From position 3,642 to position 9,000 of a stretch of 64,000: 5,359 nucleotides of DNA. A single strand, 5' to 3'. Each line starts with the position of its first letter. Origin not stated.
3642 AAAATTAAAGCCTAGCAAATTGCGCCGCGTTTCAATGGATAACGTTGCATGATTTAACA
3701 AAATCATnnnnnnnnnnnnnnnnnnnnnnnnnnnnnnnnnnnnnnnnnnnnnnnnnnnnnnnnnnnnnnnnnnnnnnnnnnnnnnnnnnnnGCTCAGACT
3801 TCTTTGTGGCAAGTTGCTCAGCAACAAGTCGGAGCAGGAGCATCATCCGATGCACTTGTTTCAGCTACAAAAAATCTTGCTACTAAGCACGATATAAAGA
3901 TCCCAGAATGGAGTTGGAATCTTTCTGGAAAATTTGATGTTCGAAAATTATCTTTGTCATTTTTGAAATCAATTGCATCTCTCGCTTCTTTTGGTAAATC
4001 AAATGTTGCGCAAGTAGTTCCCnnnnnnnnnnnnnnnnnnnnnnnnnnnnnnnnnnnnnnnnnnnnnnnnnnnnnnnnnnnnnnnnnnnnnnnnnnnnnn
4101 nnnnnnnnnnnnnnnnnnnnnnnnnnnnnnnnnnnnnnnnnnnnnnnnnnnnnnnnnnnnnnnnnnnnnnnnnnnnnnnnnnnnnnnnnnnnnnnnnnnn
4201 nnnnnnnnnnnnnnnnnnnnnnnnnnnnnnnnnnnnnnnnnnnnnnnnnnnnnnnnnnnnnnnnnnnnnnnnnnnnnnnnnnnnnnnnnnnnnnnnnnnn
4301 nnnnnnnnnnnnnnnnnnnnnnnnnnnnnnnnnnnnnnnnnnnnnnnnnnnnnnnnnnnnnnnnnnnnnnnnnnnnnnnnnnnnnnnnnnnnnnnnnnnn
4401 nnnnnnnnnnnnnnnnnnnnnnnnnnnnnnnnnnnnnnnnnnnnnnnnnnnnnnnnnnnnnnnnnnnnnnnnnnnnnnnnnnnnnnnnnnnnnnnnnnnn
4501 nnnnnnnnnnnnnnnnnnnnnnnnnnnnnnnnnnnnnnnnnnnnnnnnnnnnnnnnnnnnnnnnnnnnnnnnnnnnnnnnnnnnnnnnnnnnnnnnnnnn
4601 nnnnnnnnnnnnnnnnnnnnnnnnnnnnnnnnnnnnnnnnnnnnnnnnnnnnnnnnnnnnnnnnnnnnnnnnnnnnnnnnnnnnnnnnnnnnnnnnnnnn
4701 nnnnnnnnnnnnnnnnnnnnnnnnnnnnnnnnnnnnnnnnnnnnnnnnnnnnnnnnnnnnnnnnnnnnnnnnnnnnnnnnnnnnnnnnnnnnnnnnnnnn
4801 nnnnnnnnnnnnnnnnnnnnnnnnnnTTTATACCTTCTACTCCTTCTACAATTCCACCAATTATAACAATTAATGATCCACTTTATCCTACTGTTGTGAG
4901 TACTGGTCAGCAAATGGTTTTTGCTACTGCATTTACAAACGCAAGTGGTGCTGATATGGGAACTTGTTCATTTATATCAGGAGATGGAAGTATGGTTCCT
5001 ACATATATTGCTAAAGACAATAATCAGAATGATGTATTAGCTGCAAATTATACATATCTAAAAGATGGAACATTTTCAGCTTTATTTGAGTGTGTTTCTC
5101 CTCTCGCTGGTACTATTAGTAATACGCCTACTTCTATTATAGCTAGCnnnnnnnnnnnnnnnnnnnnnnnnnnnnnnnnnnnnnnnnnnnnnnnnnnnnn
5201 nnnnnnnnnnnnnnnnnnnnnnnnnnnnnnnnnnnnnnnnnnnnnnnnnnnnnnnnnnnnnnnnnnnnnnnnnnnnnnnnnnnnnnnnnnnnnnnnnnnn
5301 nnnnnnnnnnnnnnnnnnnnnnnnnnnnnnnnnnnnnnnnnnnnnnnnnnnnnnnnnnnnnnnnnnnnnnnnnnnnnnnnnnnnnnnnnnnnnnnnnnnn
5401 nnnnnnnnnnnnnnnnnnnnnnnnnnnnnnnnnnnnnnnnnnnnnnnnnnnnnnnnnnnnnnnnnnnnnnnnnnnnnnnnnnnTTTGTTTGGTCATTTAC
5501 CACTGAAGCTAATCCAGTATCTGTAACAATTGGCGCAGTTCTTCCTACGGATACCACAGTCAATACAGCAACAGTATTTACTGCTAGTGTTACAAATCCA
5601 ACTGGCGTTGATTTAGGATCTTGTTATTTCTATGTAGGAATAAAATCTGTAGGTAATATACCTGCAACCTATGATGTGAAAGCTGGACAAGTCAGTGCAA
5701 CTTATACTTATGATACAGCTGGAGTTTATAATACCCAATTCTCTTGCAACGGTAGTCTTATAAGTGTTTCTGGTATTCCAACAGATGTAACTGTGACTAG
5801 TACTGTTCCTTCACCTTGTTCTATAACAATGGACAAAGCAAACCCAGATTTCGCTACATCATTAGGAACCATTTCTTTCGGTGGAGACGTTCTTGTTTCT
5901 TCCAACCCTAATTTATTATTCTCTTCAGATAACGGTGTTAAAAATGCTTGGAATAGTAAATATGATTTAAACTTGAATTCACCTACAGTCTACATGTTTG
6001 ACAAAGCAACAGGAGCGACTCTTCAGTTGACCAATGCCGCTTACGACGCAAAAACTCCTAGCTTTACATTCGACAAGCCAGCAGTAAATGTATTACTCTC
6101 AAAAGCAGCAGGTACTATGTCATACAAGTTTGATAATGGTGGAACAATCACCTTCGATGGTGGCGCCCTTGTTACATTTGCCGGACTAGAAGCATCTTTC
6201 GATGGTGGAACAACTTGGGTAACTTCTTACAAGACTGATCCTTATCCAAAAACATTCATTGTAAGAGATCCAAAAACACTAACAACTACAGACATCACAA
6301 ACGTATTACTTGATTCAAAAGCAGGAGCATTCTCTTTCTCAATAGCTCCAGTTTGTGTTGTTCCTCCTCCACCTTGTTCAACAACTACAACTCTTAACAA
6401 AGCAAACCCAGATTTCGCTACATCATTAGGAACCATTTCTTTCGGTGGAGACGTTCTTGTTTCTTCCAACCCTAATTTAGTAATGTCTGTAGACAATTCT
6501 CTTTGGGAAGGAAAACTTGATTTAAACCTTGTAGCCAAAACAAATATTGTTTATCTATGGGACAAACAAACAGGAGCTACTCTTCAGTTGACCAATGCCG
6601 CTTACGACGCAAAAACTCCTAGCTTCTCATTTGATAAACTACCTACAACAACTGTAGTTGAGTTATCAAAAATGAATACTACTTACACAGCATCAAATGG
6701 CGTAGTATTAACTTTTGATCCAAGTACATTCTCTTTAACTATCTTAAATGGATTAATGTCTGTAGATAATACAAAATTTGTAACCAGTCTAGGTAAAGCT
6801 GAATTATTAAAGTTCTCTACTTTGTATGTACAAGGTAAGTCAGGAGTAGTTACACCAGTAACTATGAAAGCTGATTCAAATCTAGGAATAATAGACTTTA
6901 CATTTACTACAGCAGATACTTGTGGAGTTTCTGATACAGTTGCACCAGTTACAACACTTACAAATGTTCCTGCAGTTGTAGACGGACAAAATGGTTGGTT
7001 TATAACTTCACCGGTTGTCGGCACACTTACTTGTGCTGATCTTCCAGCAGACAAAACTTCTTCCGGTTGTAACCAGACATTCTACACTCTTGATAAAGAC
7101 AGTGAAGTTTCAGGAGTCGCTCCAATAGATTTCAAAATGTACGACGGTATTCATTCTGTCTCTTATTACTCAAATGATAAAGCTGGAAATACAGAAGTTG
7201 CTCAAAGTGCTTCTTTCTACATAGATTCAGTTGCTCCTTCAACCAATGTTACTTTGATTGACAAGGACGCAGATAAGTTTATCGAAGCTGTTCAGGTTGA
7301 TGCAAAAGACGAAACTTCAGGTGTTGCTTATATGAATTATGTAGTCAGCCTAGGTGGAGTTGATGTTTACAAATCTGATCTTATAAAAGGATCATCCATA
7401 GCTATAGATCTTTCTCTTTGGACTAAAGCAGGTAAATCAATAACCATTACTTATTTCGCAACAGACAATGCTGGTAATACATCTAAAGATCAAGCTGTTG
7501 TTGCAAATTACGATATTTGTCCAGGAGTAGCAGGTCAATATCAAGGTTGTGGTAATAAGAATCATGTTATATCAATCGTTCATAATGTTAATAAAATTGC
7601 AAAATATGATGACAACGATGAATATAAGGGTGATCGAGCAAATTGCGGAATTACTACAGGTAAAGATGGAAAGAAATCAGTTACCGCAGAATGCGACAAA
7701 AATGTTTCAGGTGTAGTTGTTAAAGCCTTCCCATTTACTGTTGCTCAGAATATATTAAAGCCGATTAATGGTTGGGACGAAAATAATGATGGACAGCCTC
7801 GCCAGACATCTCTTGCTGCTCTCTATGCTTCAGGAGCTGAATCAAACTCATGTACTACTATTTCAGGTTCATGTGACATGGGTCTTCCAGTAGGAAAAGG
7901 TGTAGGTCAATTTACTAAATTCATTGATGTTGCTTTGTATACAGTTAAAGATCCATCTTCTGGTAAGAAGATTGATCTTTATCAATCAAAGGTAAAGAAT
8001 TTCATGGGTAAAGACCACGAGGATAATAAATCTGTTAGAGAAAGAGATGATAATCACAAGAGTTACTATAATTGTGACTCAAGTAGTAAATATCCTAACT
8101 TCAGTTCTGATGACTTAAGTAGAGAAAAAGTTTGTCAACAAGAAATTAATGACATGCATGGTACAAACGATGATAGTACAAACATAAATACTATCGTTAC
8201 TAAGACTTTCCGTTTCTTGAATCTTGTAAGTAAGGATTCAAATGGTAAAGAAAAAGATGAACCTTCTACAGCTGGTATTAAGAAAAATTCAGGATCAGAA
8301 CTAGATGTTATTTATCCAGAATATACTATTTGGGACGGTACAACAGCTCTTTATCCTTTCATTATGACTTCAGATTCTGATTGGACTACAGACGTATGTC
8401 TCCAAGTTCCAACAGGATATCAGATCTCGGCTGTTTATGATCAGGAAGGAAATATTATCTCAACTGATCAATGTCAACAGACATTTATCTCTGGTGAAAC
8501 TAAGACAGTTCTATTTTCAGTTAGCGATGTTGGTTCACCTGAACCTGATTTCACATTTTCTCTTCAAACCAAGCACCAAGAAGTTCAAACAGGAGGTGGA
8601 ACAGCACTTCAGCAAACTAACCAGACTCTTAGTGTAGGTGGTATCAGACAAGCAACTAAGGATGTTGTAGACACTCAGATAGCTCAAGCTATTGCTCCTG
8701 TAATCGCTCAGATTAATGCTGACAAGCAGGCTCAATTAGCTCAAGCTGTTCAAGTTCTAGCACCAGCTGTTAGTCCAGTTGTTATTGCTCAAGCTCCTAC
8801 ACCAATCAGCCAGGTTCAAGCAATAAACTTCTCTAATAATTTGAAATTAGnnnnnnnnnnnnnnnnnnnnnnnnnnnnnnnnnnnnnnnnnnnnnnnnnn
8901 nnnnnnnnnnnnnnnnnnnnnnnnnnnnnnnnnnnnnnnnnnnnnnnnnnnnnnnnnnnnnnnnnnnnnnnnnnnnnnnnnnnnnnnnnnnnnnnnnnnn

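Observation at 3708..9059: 1783-aa surface protein with NHL propeller, Ig-like and peptidoglycan-binding domains and a recent internal tandem duplication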

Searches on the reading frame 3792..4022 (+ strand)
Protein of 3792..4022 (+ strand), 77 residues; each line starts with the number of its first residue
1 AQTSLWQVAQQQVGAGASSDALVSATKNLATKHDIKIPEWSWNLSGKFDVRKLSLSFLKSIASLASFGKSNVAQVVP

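Call 59: search_protein_families(library=pfam, proteins=[window:3792-4022:+], max_evalue=10)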
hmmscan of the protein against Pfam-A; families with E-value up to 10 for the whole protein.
window:3792-4022:+ (77 aa): 0 families

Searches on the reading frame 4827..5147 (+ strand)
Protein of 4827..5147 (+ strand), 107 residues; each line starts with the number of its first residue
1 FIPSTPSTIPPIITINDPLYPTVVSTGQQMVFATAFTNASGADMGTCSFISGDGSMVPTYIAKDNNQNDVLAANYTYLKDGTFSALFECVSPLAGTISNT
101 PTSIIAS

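Call 59: search_protein_families(library=pfam, proteins=[window:4827-5147:+], max_evalue=10)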
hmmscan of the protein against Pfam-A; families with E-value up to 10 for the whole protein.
window:4827-5147:+ (107 aa): 0 families

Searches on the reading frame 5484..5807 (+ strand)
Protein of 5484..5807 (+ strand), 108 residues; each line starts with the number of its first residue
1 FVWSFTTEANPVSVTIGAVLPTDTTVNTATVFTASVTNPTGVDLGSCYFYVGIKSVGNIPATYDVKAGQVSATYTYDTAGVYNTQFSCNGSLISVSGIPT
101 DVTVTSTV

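Call 59: search_protein_families(library=pfam, proteins=[window:5484-5807:+], max_evalue=10)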
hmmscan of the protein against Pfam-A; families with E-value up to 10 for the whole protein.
window:5484-5807:+ (108 aa): 2 families
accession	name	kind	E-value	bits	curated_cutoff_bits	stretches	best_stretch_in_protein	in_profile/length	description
PF08184.16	Cuticle_2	-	0.036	14.5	25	1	62-84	10-29/59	Cuticle protein 7 isoform family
PF00630.25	Filamin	-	0.056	14.7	26.9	1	19-94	13-88/93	Filamin/ABP280 repeat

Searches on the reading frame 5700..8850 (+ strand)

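Call 22: find_related_loci(query=window:5700-8850:+, collection=genome_contigs, flank=8000)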
Query window:5700-8850:+ (1050 aa) in genome_contigs; peptide patterns used: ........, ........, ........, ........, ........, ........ (x = any residue, [..] = any of these).
28 stretches matched a pattern, but none encodes a relative of the query by tblastn (E <= 1e-3).

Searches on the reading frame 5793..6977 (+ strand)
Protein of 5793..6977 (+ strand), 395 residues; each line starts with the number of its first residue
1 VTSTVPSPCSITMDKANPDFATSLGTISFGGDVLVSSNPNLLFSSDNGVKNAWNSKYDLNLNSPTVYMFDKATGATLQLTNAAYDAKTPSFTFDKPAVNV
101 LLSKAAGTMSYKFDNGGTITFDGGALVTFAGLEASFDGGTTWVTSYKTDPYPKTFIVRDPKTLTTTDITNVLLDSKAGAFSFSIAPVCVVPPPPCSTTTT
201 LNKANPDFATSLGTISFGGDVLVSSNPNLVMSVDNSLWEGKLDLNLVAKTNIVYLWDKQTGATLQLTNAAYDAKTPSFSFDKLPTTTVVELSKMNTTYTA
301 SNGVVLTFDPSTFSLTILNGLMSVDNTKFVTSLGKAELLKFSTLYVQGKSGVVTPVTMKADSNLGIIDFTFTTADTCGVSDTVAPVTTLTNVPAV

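Call 23: find_homologous_proteins(query=window:5793-6977:+, max_evalue=0.001)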
Query window:5793-6977:+: 8000 candidates shared short words with the query, none scored E <= 0.001.

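Call 33: search_protein_representatives(protein=window:5793-6977:+)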
Query: 395 residues. Proteins with E-value up to 0.001 (for the whole library): 10; up to 1e-10: 7; up to 1e-30: 3. The best 10 are listed.
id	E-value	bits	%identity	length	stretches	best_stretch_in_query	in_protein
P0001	9.3e-250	844.4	100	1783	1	1-395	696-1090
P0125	1.5e-53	198.7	43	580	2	179-382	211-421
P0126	5.8e-31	124.4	38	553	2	90-191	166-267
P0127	2.3e-20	89.5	38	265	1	13-192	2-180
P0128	4.8e-19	85.2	33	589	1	105-378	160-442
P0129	1.2e-16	77.3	35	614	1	74-332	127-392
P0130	2.7e-16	76.1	28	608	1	111-372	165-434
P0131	1.8e-09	53.7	34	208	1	24-160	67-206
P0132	2.1e-04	37.0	32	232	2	189-248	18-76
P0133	9.4e-04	34.9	40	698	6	63-90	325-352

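Call 36: search_protein_families(library=pfam, proteins=[P0125, P0126, P0127, P0128, P0129, P0130, P0131, P0132], max_evalue=0.1)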
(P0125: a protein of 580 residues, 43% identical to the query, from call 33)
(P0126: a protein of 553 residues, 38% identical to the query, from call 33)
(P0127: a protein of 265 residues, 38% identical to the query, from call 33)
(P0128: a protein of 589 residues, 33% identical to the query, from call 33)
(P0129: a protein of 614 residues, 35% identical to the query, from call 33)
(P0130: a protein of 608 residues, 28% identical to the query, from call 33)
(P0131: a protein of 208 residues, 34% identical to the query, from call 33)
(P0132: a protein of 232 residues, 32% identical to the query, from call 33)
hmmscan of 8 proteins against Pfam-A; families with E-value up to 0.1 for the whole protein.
P0125 (580 aa): 1 family
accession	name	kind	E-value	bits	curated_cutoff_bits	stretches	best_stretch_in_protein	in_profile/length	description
PF02412.23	TSP_3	-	0.0045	17.1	25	1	419-435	14-30/36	Thrombospondin type 3 repeat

P0126 (553 aa): 1 family
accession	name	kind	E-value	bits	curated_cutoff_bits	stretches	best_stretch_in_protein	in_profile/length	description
PF02412.23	TSP_3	-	0.03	14.5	25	1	265-282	13-30/36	Thrombospondin type 3 repeat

P0127 (265 aa): 1 family
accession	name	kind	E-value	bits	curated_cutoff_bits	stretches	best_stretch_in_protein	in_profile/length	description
PF02412.23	TSP_3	-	0.017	15.2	25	1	176-195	11-30/36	Thrombospondin type 3 repeat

P0128 (589 aa): 0 families

P0129 (614 aa): 1 family
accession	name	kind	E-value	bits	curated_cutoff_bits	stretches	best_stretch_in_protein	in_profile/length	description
PF02412.23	TSP_3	-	0.025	14.7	25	1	443-464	11-31/36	Thrombospondin type 3 repeat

P0130 (608 aa): 1 family
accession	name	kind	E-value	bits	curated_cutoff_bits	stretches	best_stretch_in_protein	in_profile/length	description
PF02412.23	TSP_3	-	8.3e-06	25.8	25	1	437-462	11-36/36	Thrombospondin type 3 repeat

P0131 (208 aa): 5 families
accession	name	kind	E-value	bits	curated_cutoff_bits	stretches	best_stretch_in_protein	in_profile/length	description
PF04573.17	SPC22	-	0.034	14.1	25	1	91-190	62-162/173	Signal peptidase subunit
PF22871.2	AimR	-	0.035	13.7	26.7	1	79-123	49-93/309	AimR transcriptional regulator-like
PF07317.18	PilZN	-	0.036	14.4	23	1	116-171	31-87/107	Flagellar regulator YcgR, PilZN domain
PF14558.11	TRP_N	-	0.038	14.7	27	1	114-156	13-55/137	ML-like domain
PF02012.26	BNR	-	0.079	13.4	27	0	7-16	1-10/12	BNR/Asp-box repeat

P0132 (232 aa): 2 families
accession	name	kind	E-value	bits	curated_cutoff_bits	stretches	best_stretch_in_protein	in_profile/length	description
PF24316.1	Tli3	-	0.0056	17.4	27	0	167-186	82-98/129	T6SS Tli3 immunity protein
PF02412.23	TSP_3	-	0.028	14.5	25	1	202-224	10-30/36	Thrombospondin type 3 repeat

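Call 37: find_encoding_contigs(protein=P0125, flank=8000, max_places=3)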
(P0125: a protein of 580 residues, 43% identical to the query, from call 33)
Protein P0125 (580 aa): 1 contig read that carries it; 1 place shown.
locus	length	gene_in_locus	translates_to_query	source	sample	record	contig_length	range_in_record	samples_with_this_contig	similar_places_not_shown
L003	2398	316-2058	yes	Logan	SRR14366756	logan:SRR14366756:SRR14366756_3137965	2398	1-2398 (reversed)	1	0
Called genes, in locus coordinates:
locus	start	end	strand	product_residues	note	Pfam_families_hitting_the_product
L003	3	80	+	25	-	?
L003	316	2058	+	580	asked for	-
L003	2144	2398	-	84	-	?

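Call 38: find_encoding_contigs(protein=P0126, flank=8000, max_places=3)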
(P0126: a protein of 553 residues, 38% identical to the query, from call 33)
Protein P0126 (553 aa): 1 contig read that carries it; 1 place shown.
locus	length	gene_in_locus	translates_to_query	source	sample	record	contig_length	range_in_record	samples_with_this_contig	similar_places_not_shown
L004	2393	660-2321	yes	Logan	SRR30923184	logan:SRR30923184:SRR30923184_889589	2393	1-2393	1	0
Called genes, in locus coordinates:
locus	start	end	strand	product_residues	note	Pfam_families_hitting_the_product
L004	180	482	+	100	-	-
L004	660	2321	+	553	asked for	-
